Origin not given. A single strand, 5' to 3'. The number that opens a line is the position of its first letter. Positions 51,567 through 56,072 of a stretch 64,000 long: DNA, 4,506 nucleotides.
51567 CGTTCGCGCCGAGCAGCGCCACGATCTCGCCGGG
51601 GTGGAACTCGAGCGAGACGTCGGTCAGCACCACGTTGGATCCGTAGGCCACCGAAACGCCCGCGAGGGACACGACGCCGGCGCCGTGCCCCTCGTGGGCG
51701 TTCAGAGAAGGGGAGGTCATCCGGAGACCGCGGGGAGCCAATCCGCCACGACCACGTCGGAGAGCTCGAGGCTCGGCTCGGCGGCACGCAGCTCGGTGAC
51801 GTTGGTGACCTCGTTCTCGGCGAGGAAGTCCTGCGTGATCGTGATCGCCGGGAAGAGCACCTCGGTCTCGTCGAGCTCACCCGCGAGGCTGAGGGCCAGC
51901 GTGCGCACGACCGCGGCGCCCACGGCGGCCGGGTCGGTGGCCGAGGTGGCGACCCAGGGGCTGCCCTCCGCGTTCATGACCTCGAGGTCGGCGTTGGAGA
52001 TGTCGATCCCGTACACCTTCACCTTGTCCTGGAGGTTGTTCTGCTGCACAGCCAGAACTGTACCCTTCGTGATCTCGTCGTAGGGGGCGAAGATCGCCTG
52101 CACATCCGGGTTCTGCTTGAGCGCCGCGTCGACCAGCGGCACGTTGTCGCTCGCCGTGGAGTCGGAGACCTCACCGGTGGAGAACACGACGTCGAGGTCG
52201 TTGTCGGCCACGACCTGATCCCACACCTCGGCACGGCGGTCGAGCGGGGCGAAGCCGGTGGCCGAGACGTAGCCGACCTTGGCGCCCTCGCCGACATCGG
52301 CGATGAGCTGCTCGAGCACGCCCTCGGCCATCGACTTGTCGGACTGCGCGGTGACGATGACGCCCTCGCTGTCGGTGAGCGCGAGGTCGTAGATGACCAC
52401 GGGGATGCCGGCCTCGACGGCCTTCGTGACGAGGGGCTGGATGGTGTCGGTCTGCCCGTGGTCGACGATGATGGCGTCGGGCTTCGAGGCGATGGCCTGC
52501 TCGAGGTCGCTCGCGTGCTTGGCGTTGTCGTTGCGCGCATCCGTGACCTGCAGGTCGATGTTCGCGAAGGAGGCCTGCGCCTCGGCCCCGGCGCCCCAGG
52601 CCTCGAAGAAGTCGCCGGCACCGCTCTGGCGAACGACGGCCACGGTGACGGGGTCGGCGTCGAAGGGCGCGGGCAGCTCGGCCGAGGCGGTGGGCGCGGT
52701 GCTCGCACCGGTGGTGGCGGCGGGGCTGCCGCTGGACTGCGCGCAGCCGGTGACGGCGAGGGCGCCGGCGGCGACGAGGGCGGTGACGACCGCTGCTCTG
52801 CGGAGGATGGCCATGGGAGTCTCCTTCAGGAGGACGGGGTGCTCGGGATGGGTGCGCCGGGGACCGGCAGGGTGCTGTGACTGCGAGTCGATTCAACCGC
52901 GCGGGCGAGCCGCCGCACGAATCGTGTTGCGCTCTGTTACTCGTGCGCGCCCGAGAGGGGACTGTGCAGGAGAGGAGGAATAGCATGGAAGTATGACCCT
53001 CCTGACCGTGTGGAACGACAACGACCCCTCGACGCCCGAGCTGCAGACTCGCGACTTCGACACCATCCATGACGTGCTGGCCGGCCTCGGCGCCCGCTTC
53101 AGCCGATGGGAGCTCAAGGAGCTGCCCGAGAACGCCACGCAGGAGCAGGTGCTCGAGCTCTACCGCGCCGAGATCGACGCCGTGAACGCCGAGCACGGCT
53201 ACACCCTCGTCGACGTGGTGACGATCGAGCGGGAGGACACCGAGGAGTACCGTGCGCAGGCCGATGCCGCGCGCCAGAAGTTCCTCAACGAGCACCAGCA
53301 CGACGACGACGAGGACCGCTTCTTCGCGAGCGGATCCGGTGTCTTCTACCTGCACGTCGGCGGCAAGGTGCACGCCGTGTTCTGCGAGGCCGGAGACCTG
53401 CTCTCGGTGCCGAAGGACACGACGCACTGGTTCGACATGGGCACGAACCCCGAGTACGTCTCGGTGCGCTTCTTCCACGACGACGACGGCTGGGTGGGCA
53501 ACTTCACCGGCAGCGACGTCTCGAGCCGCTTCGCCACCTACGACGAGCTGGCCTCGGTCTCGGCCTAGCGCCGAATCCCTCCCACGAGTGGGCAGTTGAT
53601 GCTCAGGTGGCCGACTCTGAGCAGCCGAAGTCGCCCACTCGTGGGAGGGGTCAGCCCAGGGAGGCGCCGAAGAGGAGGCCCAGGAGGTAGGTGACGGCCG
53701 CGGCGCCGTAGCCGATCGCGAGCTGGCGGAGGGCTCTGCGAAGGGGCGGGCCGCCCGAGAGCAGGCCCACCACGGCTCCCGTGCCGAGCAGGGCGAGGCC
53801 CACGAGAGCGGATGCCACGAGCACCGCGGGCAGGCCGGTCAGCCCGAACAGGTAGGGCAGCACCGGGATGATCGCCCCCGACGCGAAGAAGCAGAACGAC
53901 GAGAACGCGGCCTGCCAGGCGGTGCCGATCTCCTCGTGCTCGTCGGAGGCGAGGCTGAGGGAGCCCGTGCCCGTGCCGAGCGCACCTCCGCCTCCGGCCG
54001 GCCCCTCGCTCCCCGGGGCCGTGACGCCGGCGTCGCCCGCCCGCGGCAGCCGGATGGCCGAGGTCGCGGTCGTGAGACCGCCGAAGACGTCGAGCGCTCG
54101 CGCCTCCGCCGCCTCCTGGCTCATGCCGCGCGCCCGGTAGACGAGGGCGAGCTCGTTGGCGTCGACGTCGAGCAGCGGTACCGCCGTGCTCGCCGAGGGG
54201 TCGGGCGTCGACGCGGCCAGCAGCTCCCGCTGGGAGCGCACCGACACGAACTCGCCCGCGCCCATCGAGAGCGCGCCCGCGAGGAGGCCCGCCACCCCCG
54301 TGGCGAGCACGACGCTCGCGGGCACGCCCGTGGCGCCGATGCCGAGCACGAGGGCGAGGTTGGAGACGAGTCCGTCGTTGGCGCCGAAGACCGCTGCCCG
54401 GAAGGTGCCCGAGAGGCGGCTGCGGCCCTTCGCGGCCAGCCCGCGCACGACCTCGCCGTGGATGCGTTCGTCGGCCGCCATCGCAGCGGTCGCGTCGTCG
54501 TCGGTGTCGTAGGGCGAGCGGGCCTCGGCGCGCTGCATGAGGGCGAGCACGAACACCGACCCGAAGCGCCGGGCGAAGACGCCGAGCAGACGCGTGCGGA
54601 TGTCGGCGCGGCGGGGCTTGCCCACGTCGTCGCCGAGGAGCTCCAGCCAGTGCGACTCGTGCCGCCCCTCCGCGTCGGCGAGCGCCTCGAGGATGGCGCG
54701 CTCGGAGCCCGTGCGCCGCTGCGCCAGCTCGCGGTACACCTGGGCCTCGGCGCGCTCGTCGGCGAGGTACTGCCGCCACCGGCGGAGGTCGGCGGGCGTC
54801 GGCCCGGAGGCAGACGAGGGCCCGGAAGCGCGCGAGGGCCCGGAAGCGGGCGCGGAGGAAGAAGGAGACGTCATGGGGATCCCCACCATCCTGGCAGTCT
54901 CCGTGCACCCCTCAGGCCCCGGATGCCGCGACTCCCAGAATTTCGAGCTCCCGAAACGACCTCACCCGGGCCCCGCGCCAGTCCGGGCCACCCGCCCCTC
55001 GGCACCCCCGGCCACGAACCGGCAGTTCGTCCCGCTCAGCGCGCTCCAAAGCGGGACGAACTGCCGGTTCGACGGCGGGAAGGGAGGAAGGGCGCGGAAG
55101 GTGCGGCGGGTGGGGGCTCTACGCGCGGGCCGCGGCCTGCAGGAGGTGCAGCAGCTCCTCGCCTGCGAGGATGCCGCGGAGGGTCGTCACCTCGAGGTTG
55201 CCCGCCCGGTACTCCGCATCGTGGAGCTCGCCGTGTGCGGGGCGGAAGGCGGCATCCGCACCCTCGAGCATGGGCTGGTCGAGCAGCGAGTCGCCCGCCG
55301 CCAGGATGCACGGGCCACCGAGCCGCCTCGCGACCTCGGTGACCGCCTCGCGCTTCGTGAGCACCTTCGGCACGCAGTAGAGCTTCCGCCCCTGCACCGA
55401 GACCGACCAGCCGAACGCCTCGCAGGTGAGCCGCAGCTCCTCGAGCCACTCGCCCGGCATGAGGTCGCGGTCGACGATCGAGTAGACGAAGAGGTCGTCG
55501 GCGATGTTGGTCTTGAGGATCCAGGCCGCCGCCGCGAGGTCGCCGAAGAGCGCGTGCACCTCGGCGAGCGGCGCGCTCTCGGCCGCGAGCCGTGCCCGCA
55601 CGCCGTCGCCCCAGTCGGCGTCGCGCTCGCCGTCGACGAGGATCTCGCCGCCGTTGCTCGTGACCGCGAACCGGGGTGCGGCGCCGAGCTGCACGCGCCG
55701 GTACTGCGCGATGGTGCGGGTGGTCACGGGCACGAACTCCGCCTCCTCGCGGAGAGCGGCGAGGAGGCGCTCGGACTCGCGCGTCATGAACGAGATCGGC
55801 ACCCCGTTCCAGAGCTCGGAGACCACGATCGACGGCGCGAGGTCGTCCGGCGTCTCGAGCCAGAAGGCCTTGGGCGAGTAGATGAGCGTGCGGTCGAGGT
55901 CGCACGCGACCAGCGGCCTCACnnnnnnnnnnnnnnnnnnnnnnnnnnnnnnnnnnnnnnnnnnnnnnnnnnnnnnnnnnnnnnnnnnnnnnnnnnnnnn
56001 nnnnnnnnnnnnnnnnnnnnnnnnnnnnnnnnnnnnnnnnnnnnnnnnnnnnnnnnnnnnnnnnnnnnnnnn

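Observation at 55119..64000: Ter (TerD/TelA) stress cluster welded to a two-PRTase / C-C lyase / HAD small-molecule module, with two unassigned ORFs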

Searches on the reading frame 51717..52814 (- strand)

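Call 26: search_protein_families(library=pfam, proteins=[window:51717-52814:-], max_evalue=0.001)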
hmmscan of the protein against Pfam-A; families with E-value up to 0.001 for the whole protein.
window:51717-52814:- (365 aa): 3 families
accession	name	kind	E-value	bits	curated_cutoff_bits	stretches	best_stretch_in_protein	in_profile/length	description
PF13407.12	Peripla_BP_4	-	2.8e-36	125.8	35.1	1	58-313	1-257/258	Periplasmic binding protein domain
PF00532.27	Peripla_BP_1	-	8.8e-10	39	22.2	1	56-266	3-212/281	Periplasmic binding proteins and sugar binding domain of LacI family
PF13377.12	Peripla_BP_3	-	1.4e-05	25.7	26.5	1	190-319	25-155/167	Periplasmic binding protein-like domain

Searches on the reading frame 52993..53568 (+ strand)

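Call 26: search_protein_families(library=pfam, proteins=[window:52993-53568:+], max_evalue=0.001)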
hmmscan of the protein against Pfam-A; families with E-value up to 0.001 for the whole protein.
window:52993-53568:+ (191 aa): 2 families
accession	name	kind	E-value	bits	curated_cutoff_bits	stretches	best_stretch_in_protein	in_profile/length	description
PF03079.20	ARD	-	1.1e-25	91.1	27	1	61-168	61-156/157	ARD/ARD' family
PF07883.17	Cupin_2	-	0.0004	20.5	27.2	1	100-148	13-57/70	Cupin domain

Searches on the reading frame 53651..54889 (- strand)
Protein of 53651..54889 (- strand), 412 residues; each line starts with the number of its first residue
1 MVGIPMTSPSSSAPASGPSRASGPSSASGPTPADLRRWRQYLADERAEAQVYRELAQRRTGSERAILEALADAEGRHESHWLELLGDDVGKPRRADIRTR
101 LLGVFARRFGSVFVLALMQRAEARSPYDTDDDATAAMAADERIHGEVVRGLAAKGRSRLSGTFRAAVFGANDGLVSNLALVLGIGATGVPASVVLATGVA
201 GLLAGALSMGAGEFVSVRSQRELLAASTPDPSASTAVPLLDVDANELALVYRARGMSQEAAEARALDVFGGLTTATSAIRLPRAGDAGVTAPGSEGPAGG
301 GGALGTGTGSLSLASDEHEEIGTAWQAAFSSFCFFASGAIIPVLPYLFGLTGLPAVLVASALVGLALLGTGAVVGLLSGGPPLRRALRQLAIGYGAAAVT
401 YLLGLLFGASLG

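Call 26: search_protein_families(library=pfam, proteins=[window:53651-54889:-], max_evalue=0.001)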
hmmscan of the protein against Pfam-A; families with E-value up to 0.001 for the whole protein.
window:53651-54889:- (412 aa): 1 family
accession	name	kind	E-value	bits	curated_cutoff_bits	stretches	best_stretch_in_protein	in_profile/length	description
PF01988.24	VIT1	-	1.6e-49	169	28.1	1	163-404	1-213/214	VIT family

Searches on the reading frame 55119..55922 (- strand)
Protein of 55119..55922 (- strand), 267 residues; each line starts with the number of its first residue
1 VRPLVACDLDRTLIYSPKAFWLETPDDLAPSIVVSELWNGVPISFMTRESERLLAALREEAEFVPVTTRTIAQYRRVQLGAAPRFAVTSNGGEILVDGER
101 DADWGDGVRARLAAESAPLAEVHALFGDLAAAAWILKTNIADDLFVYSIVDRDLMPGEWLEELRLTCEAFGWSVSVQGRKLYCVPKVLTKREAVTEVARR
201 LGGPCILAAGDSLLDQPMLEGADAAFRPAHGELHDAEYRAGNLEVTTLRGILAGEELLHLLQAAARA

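Call 5: search_protein_families(library=pfam, proteins=[window:55119-55922:-], max_evalue=0.01)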
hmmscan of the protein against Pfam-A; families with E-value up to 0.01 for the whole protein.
window:55119-55922:- (267 aa): 0 families

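Call 6: search_protein_families(library=ncbifam, proteins=[window:55119-55922:-], max_evalue=0.01)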
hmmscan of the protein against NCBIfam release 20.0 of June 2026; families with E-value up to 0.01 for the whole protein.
window:55119-55922:- (267 aa): 2 families
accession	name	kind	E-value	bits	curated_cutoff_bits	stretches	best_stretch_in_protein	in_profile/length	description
TIGR01486.1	HAD-SF-IIB-MPGP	subfamily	7.1e-05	22.3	164.75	1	161-227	149-219/257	mannosyl-3-phosphoglycerate phosphatase family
TIGR01484.1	HAD-SF-IIB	subfamily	0.00084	19.4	41.8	0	183-226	174-219/221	HAD-IIB family hydrolase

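Call 24: search_protein_families(library=padloc, proteins=[window:55119-55922:-], max_evalue=0.01)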
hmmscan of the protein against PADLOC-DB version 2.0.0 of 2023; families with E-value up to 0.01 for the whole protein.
window:55119-55922:- (267 aa): 0 families

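Call 69: search_solved_structures(query=window:55119-55922:-, max_evalue=1)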
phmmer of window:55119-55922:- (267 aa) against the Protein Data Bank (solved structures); distinct sequences matched with E-value up to 1: 7.
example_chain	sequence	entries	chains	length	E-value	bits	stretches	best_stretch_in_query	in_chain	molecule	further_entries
6cj0_A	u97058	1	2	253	2.2e-10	43.5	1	2-229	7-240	Trehalose phosphatase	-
6d3v_A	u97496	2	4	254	2.2e-10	43.5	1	2-231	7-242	Trehalose phosphatase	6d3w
3dg9_A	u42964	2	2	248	0.031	16.8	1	177-236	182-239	Arylmalonate decarboxylase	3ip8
2vlb_A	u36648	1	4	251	0.037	16.5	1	177-236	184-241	ARYLMALONATE DECARBOXYLASE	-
3ixm_A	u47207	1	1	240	0.053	16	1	177-235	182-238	Arylmalonate decarboxylase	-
3dtv_A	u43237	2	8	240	0.053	16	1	177-235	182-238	Arylmalonate decarboxylase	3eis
3ixl_A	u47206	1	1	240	0.11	15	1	190-235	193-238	Arylmalonate decarboxylase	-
